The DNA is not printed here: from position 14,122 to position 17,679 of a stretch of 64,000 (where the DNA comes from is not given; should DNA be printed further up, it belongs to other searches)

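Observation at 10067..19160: Tightly coupled five-gene operon: osmC - PLP sulfhydrylase - Y_Y_Y-PP2C - TPR-PP2C - TPR-PP2C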

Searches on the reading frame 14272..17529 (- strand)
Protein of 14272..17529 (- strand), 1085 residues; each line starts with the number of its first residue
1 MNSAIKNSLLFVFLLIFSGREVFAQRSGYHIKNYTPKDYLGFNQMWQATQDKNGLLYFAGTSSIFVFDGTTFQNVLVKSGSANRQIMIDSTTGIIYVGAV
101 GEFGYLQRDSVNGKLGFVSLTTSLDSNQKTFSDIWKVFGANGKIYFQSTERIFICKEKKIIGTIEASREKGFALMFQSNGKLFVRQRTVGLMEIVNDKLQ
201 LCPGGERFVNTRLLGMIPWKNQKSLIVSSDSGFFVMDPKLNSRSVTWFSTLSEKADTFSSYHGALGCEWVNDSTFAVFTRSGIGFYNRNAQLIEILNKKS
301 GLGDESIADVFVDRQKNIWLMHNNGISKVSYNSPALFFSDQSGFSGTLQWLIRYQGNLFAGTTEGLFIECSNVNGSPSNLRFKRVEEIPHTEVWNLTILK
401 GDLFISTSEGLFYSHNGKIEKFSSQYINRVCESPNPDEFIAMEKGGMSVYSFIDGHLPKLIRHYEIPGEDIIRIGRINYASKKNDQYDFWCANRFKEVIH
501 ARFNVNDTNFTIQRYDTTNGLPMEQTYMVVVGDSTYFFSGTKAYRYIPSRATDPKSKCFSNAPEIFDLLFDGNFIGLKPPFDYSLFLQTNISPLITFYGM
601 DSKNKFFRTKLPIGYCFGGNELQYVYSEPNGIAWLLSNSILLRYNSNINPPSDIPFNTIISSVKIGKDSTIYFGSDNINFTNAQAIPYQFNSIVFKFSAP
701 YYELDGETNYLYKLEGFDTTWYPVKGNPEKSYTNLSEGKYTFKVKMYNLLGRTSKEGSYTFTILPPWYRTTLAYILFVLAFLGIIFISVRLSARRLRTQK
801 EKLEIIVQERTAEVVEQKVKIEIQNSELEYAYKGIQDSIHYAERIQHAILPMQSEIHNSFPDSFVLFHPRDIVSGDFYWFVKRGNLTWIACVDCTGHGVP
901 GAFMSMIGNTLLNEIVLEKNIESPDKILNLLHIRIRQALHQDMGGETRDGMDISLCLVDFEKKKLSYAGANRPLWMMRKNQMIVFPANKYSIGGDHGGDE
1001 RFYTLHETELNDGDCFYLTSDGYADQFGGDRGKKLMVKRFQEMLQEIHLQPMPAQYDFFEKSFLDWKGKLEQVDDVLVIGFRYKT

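Call 3: search_protein_families(library=pfam, proteins=[window:14272-17529:-])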
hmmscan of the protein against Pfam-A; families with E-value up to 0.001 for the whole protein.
window:14272-17529:- (1085 aa): 2 families
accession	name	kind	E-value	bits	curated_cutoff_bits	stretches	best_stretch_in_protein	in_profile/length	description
PF07228.17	SpoIIE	-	2.1e-14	54.4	25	1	887-1083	5-191/192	Stage II sporulation protein E (SpoIIE)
PF07495.19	Y_Y_Y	-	1.4e-10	41.3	26.6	1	702-763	2-64/65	Y_Y_Y domain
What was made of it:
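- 14272..17529 (-): Receptor phosphatase 1 (1085 aa). Order of parts: signal peptide, two beta-propellers, Y_Y_Y Ig-like domain, one TM helix (771-789), coiled coil, PP2C/SpoIIE domain. PF07495 and PF07228 (call 3).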

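Call 5: search_protein_families(library=ncbifam, proteins=[window:14272-17529:-])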
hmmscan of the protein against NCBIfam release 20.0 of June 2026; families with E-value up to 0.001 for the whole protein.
window:14272-17529:- (1085 aa): 1 family
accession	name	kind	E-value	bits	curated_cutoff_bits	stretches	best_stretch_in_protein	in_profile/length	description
NF038263.1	prot_phos_SiaA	equivalog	4.5e-62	210.5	700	1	793-1083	376-657/658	biofilm regulation protein phosphatase SiaA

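Call 9: find_related_loci(query=window:14272-17529:-, collection=genome_contigs, flank=10000)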
Query window:14272-17529:- (1085 aa) in genome_contigs; peptide patterns used: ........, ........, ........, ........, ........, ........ (x = any residue, [..] = any of these).
30 stretches matched a pattern; 5 encode a relative of the query (tblastn E <= 1e-3); 5 distinct loci.
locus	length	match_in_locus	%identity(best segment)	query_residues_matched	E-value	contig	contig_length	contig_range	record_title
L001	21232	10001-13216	72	10-1083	0e+0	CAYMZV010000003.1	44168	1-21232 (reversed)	MAG TPA_asm: uncultured Chryseobacterium sp. isolate binchicken_co50_371 genome assembly, contig: NODE_808_length_44168_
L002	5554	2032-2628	26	659-873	5e-11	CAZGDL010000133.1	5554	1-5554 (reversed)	MAG TPA_asm: uncultured Treponema sp. isolate binchicken_co323_397 genome assembly, contig: NODE_17090_length_5554_cov_8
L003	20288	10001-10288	31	706-798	4e-8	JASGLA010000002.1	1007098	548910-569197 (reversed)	MAG: Paludibacter sp. isolate 5N085 JMF-2111-06-0005.ont.bin.85_1, whole genome shotgun sequence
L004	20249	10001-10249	33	710-791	8e-8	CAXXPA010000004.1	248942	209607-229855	MAG: Bacteroidales bacterium isolate 7230157a-bac2-44d2-b64d-f02b708be741 genome assembly, contig: contig_4, whole genom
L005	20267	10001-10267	29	710-797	4e-7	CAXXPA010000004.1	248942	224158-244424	MAG: Bacteroidales bacterium isolate 7230157a-bac2-44d2-b64d-f02b708be741 genome assembly, contig: contig_4, whole genom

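Call 13: find_homologous_proteins(query=window:14272-17529:-)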
Query window:14272-17529:- (1085 aa): 211 proteins with E <= 0.001 among 6267 candidates; the best 120 are listed.
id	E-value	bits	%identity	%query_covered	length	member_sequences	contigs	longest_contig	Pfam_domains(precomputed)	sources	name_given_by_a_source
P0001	0.0e+0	2522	100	100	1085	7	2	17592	PF07495.20,PF07228.18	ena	-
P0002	0.0e+0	1859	72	99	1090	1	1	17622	PF07495.20,PF07228.18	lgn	-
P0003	0.0e+0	1760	69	98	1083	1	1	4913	PF07495.20,PF07228.18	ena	-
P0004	0.0e+0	1538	62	99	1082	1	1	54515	PF07495.20,PF07228.18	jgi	jgi:serine phosphatase RsbU (regulator of sigma subunit)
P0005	0.0e+0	1358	55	99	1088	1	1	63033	PF07495.20,PF07228.18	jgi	jgi:serine phosphatase RsbU (regulator of sigma subunit)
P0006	0.0e+0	1308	54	99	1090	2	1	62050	PF07495.20,PF07228.18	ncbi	ncbi:hypothetical protein BH11BAC7_BH11BAC7_02990 [soil metagenome]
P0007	0.0e+0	1208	51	99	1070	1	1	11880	PF07495.20,PF24421.2,PF07228.18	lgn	-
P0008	0.0e+0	1173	48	98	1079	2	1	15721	PF07495.20,PF07228.18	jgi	-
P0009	0.0e+0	1167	50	97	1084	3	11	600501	PF07495.20,PF07228.18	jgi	jgi:serine phosphatase RsbU (regulator of sigma subunit)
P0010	0.0e+0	1161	49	99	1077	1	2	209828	PF07495.20,PF07228.18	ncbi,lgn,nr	ncbi:MAG: SpoIIE family protein phosphatase [Bacteroidetes bacterium]|nr:SpoIIE family protein phosp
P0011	0.0e+0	1130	49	99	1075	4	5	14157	PF07495.20,PF07228.18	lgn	-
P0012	0.0e+0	1081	46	98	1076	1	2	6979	PF07495.20,PF07228.18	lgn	-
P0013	0.0e+0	1061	46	98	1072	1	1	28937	PF07495.20,PF07228.18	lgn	-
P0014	0.0e+0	1033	45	99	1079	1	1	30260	PF07495.20,PF07228.18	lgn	-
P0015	8.3e-296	1002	45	97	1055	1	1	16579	PF07495.20,PF07228.18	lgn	-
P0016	1.0e-291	989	43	99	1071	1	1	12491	PF07495.20,PF07228.18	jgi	jgi:serine phosphatase RsbU (regulator of sigma subunit)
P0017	8.6e-291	986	44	99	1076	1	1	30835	PF07495.20,PF07228.18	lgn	-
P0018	4.5e-286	970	43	99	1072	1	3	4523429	PF07495.20,PF07228.18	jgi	jgi:serine phosphatase RsbU (regulator of sigma subunit)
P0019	8.6e-284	962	44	98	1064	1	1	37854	PF07495.20,PF07228.18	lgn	-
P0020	9.4e-279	946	43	99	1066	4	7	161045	PF07495.20,PF07228.18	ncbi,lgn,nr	ncbi:MAG: SpoIIE family protein phosphatase [Bacteroidia bacterium]|nr:SpoIIE family protein phospha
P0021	1.2e-274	932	41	98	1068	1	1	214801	PF07495.20,PF07228.18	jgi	jgi:serine phosphatase RsbU (regulator of sigma subunit)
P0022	2.2e-273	928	41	100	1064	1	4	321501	PF07495.20,PF07228.18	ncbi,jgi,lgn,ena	ncbi:MAG TPA: SpoIIE family protein phosphatase [Bacteroidia bacterium]|jgi:serine phosphatase RsbU 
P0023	1.9e-272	925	42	96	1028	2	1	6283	PF07495.20,PF07228.18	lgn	-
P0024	4.6e-271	920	41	98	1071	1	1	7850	PF07495.20,PF07228.18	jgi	jgi:serine phosphatase RsbU (regulator of sigma subunit)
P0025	2.3e-262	891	41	99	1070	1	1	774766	PF07495.20,PF24421.2,PF07228.18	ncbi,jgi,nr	ncbi:MAG: Response regulator containing a CheY-like receiver domain and a domain protein [Bacteroido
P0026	7.4e-262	890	40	98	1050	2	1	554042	PF07495.20,PF24421.2,PF07228.18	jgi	jgi:serine phosphatase RsbU (regulator of sigma subunit)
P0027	5.5e-245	834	40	99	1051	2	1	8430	PF07495.20,PF07228.18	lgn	-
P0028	4.2e-232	791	41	96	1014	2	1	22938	PF07495.20,PF07494.18,PF07228.18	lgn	-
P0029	2.4e-228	779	39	99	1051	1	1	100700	PF07495.20,PF07228.18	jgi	-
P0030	1.6e-225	769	38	100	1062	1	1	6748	PF07495.20,PF07228.18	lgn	-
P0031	1.4e-220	753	38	98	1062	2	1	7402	PF07495.20,PF07228.18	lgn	-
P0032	2.3e-185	637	37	97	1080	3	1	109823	PF07495.20,PF07494.18,PF07228.18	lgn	-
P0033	4.3e-185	636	35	97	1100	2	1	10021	PF07495.20,PF07494.18,PF07228.18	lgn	-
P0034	1.6e-168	581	33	97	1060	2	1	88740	PF07495.20,PF07494.18,PF07228.18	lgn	-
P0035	5.5e-166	572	33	100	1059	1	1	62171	PF07495.20,PF07494.18,PF07228.18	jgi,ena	-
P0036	5.4e-164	566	33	97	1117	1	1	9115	PF07495.20,PF07494.18,PF07228.18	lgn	-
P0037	1.6e-163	564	33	99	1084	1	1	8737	PF07495.20,PF07494.18,PF07228.18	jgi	jgi:serine phosphatase RsbU (regulator of sigma subunit)/ligand-binding sensor domain-containing pro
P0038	7.2e-162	559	34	98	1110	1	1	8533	PF07495.20,PF07494.18,PF07228.18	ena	-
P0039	1.5e-160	554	33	98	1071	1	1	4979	PF07495.20,PF07494.18,PF07228.18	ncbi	-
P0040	7.1e-160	552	34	98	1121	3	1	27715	PF07495.20,PF07494.18,PF07228.18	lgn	-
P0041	4.4e-158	546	33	98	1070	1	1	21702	PF07495.20,PF07494.18,PF07228.18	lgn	-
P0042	4.7e-154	533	43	42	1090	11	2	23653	PF07495.20,PF07494.18,PF07228.18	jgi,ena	-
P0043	2.4e-152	527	34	97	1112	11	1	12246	PF07495.20,PF07494.18,PF07228.18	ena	-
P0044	1.6e-149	518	31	76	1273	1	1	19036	PF08447.19,PF13426.14,PF07495.20,PF07494.18,PF08448.17,PF07228.18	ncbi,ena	-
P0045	4.4e-149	516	31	100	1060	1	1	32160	PF07495.20,PF07494.18,PF07228.18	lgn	-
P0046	1.7e-146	508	32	97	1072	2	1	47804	PF07495.20,PF07494.18,PF07228.18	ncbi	-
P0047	1.0e-144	502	32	99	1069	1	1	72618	PF07495.20,PF07494.18,PF07228.18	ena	-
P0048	1.5e-141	491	32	97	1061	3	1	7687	PF07495.20,PF07494.18,PF07228.18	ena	-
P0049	1.6e-139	485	31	98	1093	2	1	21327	PF07495.20,PF07228.18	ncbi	-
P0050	2.1e-139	484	42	30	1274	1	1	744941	PF07495.20,PF07494.18,PF13185.13,PF13492.13,PF07228.18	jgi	jgi:serine phosphatase RsbU (regulator of sigma subunit)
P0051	4.1e-139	483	30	99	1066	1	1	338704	PF07495.20,PF07494.18,PF07228.18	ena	-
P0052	6.1e-134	466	32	99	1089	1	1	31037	PF07495.20,PF07494.18,PF07228.18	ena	-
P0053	4.5e-133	463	39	40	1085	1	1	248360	PF07495.20,PF07494.18,PF07228.18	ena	-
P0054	5.2e-133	463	30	99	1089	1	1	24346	PF07495.20,PF07494.18,PF07228.18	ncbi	-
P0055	1.8e-132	461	30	99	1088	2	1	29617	PF07495.20,PF07494.18,PF07228.18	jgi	-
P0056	2.7e-131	457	40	41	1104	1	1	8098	PF07495.20,PF07494.18,PF07228.18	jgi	-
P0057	7.4e-130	453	30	99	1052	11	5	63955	PF23410.5,PF07494.18,PF24421.2,PF07228.18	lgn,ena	-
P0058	6.5e-129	450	30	98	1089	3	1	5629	PF07494.18,PF07228.18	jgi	-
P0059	7.2e-128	446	30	99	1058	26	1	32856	PF07494.18,PF24421.2,PF07228.18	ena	-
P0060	7.8e-128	446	29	99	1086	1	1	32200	PF07495.20,PF07494.18,PF07228.18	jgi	-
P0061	1.7e-127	445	29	98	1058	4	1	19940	PF07494.18,PF24421.2,PF07228.18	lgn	-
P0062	9.8e-127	442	26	78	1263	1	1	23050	PF13426.14,PF07495.20,PF07494.18,PF08448.17,PF00989.32,PF07228.18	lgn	-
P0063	2.1e-119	418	30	99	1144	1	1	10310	PF07495.20,PF07228.18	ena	-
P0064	1.7e-117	412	26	74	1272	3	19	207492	PF07495.20,PF07494.18,PF13185.13,PF01590.33,PF13492.13,PF07228.18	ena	-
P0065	5.8e-117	410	27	74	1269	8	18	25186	PF07495.20,PF07494.18,PF13185.13,PF01590.33,PF13492.13,PF07228.18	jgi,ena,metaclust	metaclust:\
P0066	1.3e-115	406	29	99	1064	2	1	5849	PF07495.20,PF07228.18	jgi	-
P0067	3.0e-95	338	28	71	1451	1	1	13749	PF07495.20,PF07494.18,PF07228.18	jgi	jgi:serine phosphatase RsbU (regulator of sigma subunit)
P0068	4.4e-89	318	42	37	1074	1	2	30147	PF07495.20,PF07494.18,PF07228.18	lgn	-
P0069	4.9e-86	308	30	71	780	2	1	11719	PF07495.20,PF07494.18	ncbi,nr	ncbi:MAG: hypothetical protein JNM51_07650, partial [Bacteroidia bacterium]|nr:hypothetical protein 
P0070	7.1e-86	307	40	38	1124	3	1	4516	PF07495.20,PF07494.18,PF07228.18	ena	-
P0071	4.2e-85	305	37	43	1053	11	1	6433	PF07495.20,PF07494.18,PF07228.18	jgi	-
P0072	8.6e-84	300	28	80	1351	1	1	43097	PF08447.19,PF13426.14,PF07495.20,PF13188.14,PF07494.18,PF08448.17,PF02518.32,PF00512.32,PF00989.32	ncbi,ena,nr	ncbi:MAG: PAS domain S-box protein [Bacteroidales bacterium]|nr:PAS domain S-box protein [Bacteroida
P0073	9.1e-84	300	29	74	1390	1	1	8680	PF12833.14,PF07495.20,PF07494.18,PF02518.32,PF00512.32,PF00165.30,PF00072.31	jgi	jgi:signal transduction histidine kinase/DNA-binding response OmpR family regulator/ligand-binding s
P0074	1.4e-83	300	26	100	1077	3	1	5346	PF07495.20,PF07494.18,PF07228.18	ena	-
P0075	3.1e-82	295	29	74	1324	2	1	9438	PF12833.14,PF07495.20,PF07494.18,PF02518.32,PF00512.32,PF00165.30,PF00072.31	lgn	-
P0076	3.1e-81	292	28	78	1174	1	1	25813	PF08447.19,PF13426.14,PF07495.20,PF13188.14,PF07494.18,PF08448.17,PF02518.32,PF00989.32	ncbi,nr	ncbi:MAG: PAS domain-containing protein [Salinivirgaceae bacterium]|nr:PAS domain-containing protein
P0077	2.0e-80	289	40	37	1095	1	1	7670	PF07495.20,PF07494.18,PF07228.18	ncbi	-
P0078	2.6e-80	289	37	37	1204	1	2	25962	PF07495.20,PF07494.18,PF07228.18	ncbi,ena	-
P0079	1.2e-79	287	35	41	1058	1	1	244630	PF07495.20,PF07494.18,PF07228.18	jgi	jgi:serine phosphatase RsbU (regulator of sigma subunit)/ligand-binding sensor domain-containing pro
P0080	3.4e-78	282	29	80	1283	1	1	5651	PF07495.20,PF07494.18,PF13185.13,PF02518.32,PF13492.13,PF00512.32,PF14501.13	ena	-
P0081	1.4e-76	276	29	74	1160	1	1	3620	PF07495.20,PF07494.18,PF02518.32,PF00512.32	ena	-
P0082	4.6e-76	275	34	42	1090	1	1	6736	PF07495.20,PF07494.18,PF07228.18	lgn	-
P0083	5.2e-76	274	26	73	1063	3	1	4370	PF07495.20,PF07494.18,PF02518.32,PF00512.32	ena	-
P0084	2.2e-75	272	28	73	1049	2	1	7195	PF07495.20,PF07494.18,PF24684.2,PF07228.18,PF08450.19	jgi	-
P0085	7.6e-75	271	31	35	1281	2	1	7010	PF07495.20,PF07494.18,PF13185.13,PF02518.32,PF13492.13,PF00512.32,PF14501.13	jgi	jgi:signal transduction histidine kinase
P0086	4.5e-74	268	39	36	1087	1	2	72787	PF07495.20,PF23748.2,PF07494.18,PF23754.2,PF07228.18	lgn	-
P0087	7.3e-74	267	29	74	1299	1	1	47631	PF07495.20,PF07494.18,PF13185.13,PF01590.33,PF02518.32,PF13492.13,PF00512.32,PF14501.13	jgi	jgi:signal transduction histidine kinase/ligand-binding sensor domain-containing protein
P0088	2.8e-72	262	28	76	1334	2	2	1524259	PF12833.14,PF07495.20,PF07494.18,PF02518.32,PF00512.32,PF00165.30,PF00072.31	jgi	-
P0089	4.3e-72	261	32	52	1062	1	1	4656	PF07495.20,PF07494.18,PF16819.12,PF07228.18,PF08450.19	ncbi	-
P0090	2.3e-71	259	28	75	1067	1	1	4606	PF07495.20,PF23748.2,PF07494.18,PF07228.18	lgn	-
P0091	4.1e-70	255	33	42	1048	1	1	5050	PF07495.20,PF07494.18,PF07228.18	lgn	-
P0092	1.1e-69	253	33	42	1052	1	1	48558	PF07495.20,PF07494.18,PF07228.18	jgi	-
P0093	1.3e-69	253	27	73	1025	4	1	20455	PF07495.20,PF07494.18,PF24684.2,PF07228.18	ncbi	-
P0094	3.0e-69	252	46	26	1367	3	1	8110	PF13185.13,PF01590.33,PF00515.35,PF13424.13,PF13176.13,PF13492.13,PF13181.13,PF07228.18,PF07719.24,PF13174.13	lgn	-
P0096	8.4e-69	251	35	37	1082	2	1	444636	PF07494.18,PF07228.18,PF08450.19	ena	-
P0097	1.2e-68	250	39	25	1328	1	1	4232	PF08447.19,PF13426.14,PF07495.20,PF07494.18,PF07228.18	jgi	-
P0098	2.0e-68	249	26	78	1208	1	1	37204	PF07495.20,PF07494.18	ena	-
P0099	2.4e-68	249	27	75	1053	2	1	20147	PF07495.20,PF07494.18,PF25171.2,PF24807.2,PF16819.12,PF07228.18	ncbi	-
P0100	2.8e-68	249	27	73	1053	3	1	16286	PF07495.20,PF07494.18,PF16819.12,PF07228.18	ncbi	-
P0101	4.1e-68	248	35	19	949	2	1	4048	PF07495.20,PF07494.18,PF00512.32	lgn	-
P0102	4.1e-68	248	36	34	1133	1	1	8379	PF07495.20,PF07494.18,PF07228.18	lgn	-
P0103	2.3e-67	246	26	97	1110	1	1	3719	PF07228.18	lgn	-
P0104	4.3e-67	245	45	26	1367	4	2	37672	PF13185.13,PF01590.33,PF00515.35,PF13424.13,PF13176.13,PF13492.13,PF13181.13,PF07228.18,PF07719.24,PF13174.13,PF13374.13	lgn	-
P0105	4.7e-67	245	28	74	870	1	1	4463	PF07495.20,PF07494.18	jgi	-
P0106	2.6e-66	242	26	77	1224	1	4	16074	PF07495.20,PF07494.18,PF02518.32,PF13492.13,PF00512.32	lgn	-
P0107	1.8e-63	233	27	86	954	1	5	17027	PF07495.20,PF07494.18,PF24421.2,PF00196.26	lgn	-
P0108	8.4e-63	231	25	74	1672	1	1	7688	PF07495.20,PF07494.18,PF13185.13,PF01590.33,PF02518.32,PF13492.13,PF00512.32,PF00072.31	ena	-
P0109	1.6e-62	230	26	88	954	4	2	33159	PF07495.20,PF07494.18,PF24421.2,PF00196.26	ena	-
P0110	8.2e-61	224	27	29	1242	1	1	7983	PF13426.14,PF07494.18,PF07228.18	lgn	-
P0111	2.1e-60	223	31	35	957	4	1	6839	PF07495.20,PF07494.18,PF00196.26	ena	-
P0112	2.4e-60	223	26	50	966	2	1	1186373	PF07495.20,PF07494.18,PF00196.26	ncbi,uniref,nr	ncbi:triple tyrosine motif-containing protein [Paraflavitalea sp. CAU 1676]|uniref:triple tyrosine m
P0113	6.1e-60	221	26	73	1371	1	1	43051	PF07495.20,PF07494.18,PF13185.13,PF01590.33,PF02518.32,PF00512.32,PF00072.31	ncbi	ncbi:MAG: ATP-binding protein [Saprospiraceae bacterium]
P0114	8.9e-60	221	36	33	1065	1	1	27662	PF07228.18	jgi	-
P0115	2.0e-59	220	28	47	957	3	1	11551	PF07495.20,PF07494.18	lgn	-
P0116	4.0e-59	219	25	98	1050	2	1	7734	PF07494.18,PF07228.18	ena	-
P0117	6.0e-59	218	34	37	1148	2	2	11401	PF07495.20,PF07228.18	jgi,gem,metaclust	metaclust:\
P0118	6.7e-59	218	27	39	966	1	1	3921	PF07495.20,PF07494.18,PF00196.26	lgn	-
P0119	7.4e-59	218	29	45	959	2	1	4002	PF07495.20,PF07494.18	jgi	-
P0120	1.3e-58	217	45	25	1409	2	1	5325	PF13426.14,PF13431.13,PF13185.13,PF13414.13,PF13176.13,PF24885.2,PF13492.13,PF13374.13,PF08447.19,PF17874.8,PF01590.33,PF00515.35,PF13424.13,PF08448.17,PF13432.13,PF13181.13,PF07228.18,PF07719.24,PF13174.13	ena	-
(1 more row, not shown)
